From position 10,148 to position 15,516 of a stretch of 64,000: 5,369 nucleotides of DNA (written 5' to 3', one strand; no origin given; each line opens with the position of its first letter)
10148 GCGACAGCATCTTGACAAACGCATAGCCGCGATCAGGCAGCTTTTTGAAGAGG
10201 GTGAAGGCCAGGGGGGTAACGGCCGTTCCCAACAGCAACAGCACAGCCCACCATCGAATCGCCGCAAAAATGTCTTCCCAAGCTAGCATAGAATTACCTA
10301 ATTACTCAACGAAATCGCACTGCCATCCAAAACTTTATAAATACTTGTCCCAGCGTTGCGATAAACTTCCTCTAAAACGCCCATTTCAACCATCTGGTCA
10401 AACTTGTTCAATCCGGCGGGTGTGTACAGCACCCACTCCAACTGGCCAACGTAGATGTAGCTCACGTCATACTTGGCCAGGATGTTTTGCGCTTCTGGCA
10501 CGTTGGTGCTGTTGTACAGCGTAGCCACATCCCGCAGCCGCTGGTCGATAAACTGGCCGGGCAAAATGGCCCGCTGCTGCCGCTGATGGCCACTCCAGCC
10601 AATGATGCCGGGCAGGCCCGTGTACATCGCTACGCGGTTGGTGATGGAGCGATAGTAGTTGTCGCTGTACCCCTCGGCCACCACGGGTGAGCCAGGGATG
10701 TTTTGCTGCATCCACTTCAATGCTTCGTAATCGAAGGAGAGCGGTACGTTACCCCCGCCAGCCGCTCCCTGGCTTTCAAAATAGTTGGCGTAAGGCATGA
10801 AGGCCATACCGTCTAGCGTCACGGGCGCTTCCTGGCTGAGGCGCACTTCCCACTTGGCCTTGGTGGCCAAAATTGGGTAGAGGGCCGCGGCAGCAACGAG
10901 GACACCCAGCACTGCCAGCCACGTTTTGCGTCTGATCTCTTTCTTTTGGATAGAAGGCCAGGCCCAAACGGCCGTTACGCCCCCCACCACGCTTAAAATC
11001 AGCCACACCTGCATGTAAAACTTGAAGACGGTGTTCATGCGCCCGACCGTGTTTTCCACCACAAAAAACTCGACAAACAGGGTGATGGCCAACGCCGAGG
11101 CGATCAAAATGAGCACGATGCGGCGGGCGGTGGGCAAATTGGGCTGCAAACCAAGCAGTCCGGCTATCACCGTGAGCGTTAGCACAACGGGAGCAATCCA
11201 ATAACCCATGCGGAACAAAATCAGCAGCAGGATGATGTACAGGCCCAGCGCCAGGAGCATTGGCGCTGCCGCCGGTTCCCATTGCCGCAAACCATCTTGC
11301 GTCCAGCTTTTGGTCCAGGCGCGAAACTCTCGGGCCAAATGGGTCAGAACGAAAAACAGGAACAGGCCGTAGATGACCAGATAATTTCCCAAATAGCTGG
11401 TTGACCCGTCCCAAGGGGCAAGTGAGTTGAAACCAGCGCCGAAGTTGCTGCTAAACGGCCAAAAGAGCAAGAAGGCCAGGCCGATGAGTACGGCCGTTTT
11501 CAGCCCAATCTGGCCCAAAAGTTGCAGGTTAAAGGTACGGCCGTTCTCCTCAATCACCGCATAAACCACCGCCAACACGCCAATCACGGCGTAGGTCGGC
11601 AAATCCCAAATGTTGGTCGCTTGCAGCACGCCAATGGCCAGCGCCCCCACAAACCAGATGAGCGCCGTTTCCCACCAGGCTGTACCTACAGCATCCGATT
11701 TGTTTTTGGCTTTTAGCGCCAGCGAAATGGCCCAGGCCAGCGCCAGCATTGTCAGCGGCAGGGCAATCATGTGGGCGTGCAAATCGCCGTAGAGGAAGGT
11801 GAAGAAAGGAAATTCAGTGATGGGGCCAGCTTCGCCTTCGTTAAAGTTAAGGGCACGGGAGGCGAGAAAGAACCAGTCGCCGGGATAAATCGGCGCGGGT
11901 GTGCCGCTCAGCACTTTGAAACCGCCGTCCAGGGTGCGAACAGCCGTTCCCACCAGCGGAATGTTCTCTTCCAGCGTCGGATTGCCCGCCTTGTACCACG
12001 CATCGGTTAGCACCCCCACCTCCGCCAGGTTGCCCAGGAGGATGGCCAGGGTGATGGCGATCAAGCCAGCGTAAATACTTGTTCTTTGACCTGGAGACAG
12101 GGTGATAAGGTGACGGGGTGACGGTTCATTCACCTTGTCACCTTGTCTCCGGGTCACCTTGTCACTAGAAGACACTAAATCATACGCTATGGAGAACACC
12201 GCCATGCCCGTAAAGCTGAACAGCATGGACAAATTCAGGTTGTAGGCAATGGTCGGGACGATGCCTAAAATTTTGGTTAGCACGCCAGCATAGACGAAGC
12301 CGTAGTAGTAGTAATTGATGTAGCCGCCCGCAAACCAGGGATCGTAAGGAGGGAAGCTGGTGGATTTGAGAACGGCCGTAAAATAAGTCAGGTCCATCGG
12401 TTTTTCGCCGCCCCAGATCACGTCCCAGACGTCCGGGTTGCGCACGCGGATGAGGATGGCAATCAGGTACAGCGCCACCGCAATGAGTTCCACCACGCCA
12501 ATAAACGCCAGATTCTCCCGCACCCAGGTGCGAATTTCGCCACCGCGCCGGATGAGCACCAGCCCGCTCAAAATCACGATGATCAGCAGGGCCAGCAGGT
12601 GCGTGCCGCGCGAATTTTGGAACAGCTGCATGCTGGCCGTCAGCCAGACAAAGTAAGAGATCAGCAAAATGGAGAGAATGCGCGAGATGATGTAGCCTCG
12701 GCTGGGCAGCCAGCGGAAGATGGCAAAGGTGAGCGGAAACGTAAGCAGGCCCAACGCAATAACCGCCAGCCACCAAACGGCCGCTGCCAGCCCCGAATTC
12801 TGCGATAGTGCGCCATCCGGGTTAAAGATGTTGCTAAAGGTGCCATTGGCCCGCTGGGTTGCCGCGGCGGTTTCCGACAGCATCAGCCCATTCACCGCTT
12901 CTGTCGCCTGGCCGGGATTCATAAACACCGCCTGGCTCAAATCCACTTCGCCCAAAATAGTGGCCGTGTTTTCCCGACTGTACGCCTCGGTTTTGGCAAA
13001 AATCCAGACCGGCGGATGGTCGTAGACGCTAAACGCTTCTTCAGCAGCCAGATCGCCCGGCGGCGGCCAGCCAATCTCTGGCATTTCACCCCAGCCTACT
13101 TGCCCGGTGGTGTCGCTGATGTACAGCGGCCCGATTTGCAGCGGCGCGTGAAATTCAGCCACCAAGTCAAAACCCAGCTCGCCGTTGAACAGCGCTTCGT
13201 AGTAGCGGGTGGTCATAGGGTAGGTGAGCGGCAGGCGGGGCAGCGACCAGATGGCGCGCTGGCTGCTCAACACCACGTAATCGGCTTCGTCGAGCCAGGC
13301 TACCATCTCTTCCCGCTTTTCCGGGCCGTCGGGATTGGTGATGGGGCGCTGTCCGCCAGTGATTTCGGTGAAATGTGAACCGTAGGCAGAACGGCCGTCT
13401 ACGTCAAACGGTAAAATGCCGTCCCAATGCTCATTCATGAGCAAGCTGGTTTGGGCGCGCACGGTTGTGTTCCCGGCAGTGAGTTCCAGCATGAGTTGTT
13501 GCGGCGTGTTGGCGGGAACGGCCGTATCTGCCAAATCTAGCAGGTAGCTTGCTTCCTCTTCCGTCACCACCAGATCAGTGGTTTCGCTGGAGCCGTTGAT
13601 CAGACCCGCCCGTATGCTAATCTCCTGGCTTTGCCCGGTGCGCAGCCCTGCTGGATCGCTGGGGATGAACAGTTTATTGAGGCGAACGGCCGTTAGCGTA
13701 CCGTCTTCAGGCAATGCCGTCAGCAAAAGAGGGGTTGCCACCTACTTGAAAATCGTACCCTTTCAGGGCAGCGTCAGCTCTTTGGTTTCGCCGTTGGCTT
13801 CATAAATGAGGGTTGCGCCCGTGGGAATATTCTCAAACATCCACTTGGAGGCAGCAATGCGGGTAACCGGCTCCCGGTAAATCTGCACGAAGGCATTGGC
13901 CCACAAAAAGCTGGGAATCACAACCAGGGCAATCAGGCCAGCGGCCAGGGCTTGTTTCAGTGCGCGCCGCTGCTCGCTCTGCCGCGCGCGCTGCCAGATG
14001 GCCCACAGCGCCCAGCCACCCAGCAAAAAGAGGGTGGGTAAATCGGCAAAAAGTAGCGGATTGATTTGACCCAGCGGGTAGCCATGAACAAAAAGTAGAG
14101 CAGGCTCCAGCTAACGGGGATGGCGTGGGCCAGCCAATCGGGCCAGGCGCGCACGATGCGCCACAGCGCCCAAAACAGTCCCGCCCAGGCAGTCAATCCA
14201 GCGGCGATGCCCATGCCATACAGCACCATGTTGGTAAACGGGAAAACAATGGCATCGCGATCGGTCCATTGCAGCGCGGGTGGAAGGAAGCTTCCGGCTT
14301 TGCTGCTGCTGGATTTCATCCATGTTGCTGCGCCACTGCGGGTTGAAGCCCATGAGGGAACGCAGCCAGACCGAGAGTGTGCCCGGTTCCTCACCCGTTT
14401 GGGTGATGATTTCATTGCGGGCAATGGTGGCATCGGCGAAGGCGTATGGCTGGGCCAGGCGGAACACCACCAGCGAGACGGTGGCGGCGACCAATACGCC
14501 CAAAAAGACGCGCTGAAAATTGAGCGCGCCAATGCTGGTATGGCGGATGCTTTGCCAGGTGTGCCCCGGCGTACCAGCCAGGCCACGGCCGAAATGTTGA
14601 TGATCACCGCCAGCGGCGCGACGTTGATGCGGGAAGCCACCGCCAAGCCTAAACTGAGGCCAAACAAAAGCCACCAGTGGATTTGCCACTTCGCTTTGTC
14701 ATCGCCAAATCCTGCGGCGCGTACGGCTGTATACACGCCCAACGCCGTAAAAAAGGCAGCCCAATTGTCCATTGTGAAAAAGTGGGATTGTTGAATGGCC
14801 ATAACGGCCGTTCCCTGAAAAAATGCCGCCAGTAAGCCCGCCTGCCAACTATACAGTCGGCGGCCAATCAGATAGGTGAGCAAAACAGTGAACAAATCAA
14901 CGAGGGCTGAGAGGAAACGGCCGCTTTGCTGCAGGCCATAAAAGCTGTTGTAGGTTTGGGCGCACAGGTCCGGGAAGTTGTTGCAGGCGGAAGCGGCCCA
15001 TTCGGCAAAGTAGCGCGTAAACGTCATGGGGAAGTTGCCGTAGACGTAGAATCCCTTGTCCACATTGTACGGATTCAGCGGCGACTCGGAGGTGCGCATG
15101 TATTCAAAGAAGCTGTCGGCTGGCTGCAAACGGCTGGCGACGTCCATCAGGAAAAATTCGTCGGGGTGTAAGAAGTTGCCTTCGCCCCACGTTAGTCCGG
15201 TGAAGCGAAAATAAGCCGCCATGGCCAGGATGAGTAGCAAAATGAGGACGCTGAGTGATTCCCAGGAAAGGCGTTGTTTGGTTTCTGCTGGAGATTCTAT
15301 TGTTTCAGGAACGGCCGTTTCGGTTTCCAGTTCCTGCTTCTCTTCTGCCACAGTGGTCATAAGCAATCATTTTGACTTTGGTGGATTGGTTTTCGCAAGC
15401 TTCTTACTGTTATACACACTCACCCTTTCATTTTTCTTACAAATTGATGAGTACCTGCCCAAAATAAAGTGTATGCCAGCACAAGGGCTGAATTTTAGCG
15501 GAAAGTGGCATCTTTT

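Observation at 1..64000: Highly iterated 8-bp palindrome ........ (HIP-like, but not HIP1) saturates the window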

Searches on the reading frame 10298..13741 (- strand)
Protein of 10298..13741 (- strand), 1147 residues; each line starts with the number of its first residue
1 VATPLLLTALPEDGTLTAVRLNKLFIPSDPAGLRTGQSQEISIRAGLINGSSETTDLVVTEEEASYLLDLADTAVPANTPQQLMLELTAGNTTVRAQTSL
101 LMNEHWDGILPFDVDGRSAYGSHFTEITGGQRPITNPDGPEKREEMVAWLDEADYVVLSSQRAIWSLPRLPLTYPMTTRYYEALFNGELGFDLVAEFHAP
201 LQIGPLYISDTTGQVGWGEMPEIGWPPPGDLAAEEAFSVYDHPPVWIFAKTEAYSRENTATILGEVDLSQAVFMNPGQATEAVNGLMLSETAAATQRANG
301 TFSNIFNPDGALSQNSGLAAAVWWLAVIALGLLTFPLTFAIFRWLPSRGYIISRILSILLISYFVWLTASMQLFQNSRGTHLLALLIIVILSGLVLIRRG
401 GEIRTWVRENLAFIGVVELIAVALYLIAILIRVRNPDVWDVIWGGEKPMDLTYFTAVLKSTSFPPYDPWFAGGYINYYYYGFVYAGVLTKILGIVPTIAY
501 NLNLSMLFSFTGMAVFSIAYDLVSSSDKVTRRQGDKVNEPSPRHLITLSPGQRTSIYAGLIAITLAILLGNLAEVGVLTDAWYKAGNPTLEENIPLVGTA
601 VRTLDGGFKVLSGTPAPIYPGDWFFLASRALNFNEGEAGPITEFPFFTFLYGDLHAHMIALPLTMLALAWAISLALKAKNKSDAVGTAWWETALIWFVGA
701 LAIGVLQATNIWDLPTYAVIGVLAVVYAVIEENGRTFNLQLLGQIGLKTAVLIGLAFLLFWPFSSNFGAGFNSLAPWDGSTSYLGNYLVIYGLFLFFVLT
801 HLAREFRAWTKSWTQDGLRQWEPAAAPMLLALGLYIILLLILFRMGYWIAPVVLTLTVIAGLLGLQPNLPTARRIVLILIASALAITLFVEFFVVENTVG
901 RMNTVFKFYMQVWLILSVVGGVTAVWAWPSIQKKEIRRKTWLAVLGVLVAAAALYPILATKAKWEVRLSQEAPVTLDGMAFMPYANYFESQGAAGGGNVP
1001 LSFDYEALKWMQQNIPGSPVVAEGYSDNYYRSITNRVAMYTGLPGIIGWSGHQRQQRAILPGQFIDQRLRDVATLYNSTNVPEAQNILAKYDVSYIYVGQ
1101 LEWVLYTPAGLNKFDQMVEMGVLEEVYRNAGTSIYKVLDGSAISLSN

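Call 10: search_protein_families(library=pfam, proteins=[window:10298-13741:-])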
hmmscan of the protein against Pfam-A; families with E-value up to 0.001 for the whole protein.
window:10298-13741:- (1147 aa): 1 family
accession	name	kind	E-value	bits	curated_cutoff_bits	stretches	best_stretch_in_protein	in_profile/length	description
PF10060.15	DUF2298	-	3.3e-104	350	27.8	1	360-916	1-488/488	Uncharacterized membrane protein (DUF2298)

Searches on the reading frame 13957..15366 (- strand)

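Call 20: search_protein_families(library=pfam, max_evalue=0.00001, proteins=[window:13957-15366:-])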
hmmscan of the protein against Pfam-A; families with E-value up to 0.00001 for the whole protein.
window:13957-15366:- (469 aa): 2 families
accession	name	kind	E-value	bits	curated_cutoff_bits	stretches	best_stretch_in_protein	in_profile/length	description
PF13231.12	PMT_2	-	3e-09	37.7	26.1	1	146-263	21-131/160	Dolichyl-phosphate-mannose-protein mannosyltransferase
PF02366.24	PMT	-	4.1e-08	33.5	22.7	1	148-253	84-189/245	Dolichyl-phosphate-mannose-protein mannosyltransferase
